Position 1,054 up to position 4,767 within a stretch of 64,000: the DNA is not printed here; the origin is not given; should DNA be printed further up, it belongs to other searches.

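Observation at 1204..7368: Pair of giant acidic surface proteins with a shared C-terminal module and a juxtamembrane C2H2 zinc finger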

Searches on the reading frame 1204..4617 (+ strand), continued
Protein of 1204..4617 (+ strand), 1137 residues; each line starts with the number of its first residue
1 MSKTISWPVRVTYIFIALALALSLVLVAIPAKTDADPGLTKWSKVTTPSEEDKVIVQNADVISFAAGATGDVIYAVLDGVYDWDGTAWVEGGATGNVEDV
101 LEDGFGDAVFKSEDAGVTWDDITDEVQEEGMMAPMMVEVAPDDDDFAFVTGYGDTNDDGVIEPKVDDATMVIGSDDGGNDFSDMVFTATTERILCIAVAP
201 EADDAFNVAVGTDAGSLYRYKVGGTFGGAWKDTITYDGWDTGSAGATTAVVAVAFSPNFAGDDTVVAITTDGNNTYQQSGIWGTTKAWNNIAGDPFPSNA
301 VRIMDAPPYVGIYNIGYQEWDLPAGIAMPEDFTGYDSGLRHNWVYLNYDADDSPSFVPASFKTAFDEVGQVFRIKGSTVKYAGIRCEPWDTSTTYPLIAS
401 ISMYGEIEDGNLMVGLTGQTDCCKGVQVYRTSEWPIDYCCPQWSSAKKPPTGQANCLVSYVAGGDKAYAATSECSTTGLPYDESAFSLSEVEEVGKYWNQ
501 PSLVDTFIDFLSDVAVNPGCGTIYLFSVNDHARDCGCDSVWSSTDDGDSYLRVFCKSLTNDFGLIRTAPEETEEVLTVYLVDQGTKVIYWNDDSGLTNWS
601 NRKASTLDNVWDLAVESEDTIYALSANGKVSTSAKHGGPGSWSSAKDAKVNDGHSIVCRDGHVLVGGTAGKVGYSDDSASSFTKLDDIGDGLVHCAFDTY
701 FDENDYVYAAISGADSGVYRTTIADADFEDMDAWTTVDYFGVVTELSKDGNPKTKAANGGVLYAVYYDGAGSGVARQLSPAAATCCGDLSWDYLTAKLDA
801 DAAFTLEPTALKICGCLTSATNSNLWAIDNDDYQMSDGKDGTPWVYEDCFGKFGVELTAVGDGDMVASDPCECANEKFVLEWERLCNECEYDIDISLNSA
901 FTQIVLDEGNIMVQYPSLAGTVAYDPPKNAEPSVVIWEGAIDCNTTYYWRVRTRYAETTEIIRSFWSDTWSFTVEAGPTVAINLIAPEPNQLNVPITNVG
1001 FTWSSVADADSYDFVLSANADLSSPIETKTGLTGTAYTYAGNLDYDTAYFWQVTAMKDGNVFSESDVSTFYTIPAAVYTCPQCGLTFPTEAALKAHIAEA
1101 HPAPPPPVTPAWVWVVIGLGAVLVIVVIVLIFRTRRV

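Call 50: search_protein_families(library=pfam, proteins=[P0021, P0059], max_evalue=0.01)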
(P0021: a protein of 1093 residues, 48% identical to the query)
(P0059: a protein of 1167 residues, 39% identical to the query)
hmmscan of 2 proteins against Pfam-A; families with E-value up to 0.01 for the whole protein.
P0021 (1093 aa): 6 families
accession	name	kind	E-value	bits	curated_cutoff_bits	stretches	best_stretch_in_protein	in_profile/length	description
PF13912.12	zf-C2H2_6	-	0.00014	22.2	25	1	1037-1060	3-25/27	C2H2-type zinc finger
PF12874.13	zf-met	-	0.00019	22.1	21.2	1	1036-1055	1-20/25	Zinc-finger of C2H2 type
PF00096.32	zf-C2H2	-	0.00052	20.8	25.2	1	1037-1059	2-23/23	Zinc finger, C2H2 type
PF25788.1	Ig_Rha78A_N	-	0.00073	20.2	27.4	0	861-931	37-100/105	Rha78A-like, N-terminal immunoglobulin domain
PF12171.14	zf-C2H2_jaz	-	0.00082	19.9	22.6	1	1036-1055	2-21/27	Zinc-finger double-stranded RNA-binding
PF13894.12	zf-C2H2_4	-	0.001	20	27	1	1037-1059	2-24/24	C2H2-type zinc finger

P0059 (1167 aa): 3 families
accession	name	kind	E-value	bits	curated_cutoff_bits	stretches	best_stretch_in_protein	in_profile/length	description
PF25788.1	Ig_Rha78A_N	-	0.00088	19.9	27.4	0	1023-1105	14-102/105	Rha78A-like, N-terminal immunoglobulin domain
PF16655.11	PhoD_N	-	0.0032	18.4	30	0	1041-1104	29-90/90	PhoD-like phosphatase, N-terminal domain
PF00096.32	zf-C2H2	-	0.0032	18.3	25.2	1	1110-1133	1-23/23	Zinc finger, C2H2 type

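Call 58: find_encoding_contigs(protein=P0002, flank=3000, max_places=1)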
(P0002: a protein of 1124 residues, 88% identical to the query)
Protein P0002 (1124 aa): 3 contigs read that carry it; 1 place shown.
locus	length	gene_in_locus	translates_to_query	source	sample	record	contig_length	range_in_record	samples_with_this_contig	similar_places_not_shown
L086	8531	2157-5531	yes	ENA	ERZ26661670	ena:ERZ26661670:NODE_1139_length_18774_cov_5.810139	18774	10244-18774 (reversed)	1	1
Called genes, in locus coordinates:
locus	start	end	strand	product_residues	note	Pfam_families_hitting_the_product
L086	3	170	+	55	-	?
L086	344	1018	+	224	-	PF00072:Response_reg, PF00196:GerE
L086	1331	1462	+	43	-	-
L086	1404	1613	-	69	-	-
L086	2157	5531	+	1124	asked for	-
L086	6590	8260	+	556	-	PF01833:TIG (faint)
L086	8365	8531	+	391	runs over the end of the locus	PF00091:Tubulin, PF21011:CetZ_C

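Call 60: search_protein_families(library=phrogs, proteins=[L004:20696-22096:-, L003:450-2435:-, L003:6209-6718:-, L003:2893-3261:-, L004:22643-22987:-, L034:13969-15225:+, L003:4368-4958:-, L003:8596-8967:-], max_evalue=0.001)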
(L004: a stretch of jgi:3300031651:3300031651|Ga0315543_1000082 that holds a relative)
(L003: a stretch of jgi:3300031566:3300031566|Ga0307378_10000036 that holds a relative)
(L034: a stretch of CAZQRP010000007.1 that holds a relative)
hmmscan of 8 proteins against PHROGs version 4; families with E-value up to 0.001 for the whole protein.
L004:20696-22096:- (466 aa): 2 families
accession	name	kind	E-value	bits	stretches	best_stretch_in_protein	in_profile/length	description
phrog_5909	-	head and packaging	2.2e-06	28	1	315-419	137-237/285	terminase large subunit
phrog_5713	-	head and packaging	9.5e-05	23.4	1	331-400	10-77/143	terminase large subunit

L003:450-2435:- (661 aa): 1 family
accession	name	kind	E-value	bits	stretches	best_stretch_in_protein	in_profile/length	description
phrog_1887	-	tail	0.00012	22.2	1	387-628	375-627/670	tail protein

L003:6209-6718:- (169 aa): 2 families
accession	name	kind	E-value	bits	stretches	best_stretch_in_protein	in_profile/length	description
phrog_2619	-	unknown function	2.1e-05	25.7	1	16-78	57-112/124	-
phrog_1793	-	head and packaging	0.00041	21.6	1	3-127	27-144/193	head scaffolding protein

L003:2893-3261:- (122 aa): 1 family
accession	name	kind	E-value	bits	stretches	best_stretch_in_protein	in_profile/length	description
phrog_19463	-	unknown function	0.00059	20.2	1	4-109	110-202/419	-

L004:22643-22987:- (114 aa): 0 families

L034:13969-15225:+ (418 aa): 3 families
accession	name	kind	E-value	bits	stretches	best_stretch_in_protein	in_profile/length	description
phrog_2155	-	head and packaging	7e-13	49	1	45-119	859-937/1193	virion structural protein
phrog_29022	-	head and packaging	0.00013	20.5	1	45-124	573-656/1883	virion structural protein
phrog_9770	-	head and packaging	0.00044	20.6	1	47-130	329-415/590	virion structural protein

L003:4368-4958:- (196 aa): 1 family
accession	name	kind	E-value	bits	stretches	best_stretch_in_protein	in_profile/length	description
phrog_399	-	head and packaging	2.7e-05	24.8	1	1-55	2-55/220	structural protein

L003:8596-8967:- (123 aa): 4 families
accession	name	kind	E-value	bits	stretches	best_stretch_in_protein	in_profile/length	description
phrog_4494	-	unknown function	0.0001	23.8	1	88-122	9-43/109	-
phrog_836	-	transcription regulation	0.00012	23.2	1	79-119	78-118/133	late transcriptional activator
phrog_664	-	DNA, RNA and nucleotide metabolism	0.00031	21.7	1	81-117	36-72/210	DNA binding protein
phrog_7676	-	unknown function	0.001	20.3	0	91-122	11-42/86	-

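Call 62: search_protein_families(library=ncbifam, proteins=[P0074, P0078, P0071, P0068], max_evalue=1)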
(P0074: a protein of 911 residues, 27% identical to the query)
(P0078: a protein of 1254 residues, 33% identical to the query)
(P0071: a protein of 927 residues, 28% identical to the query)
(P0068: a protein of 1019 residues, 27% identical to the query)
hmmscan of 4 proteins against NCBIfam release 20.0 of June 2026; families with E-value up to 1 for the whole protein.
P0074 (911 aa): 2 families
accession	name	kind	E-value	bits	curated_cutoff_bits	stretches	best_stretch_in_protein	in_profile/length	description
NF045728.1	glycosyl_F510_1955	equivalog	9.4e-21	74.2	175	4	49-137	133-218/246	F510_1955 family glycosylhydrolase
NF053688.1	BamI_Bacteroidota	equivalog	1.1e-05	24.9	370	3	65-174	219-327/452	BamI family beta-barrel-assembly machinery protein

P0078 (1254 aa): 1 family
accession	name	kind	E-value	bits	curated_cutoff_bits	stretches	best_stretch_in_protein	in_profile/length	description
NF045728.1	glycosyl_F510_1955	equivalog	0.0092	15.3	175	0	609-668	147-199/246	F510_1955 family glycosylhydrolase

P0071 (927 aa): 2 families
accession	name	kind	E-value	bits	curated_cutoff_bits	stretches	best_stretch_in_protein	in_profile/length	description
NF045728.1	glycosyl_F510_1955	equivalog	4.5e-17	62.1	175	2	51-155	91-186/246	F510_1955 family glycosylhydrolase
NF041572.1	rhamnosid_Flavobac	equivalog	0.022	12.8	1800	1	738-841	35-136/946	alpha-L-rhamnosidase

P0068 (1019 aa): 1 family
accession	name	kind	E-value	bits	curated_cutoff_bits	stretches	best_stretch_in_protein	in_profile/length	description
NF045728.1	glycosyl_F510_1955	equivalog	1.2e-12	47.7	175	2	65-147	101-174/246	F510_1955 family glycosylhydrolase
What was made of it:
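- Distant relatives give partial hits to a glycosylhydrolase model (call 62). The glycosylhydrolase hits are far below the cut-off (47-74 vs 175 bits) (call 62).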
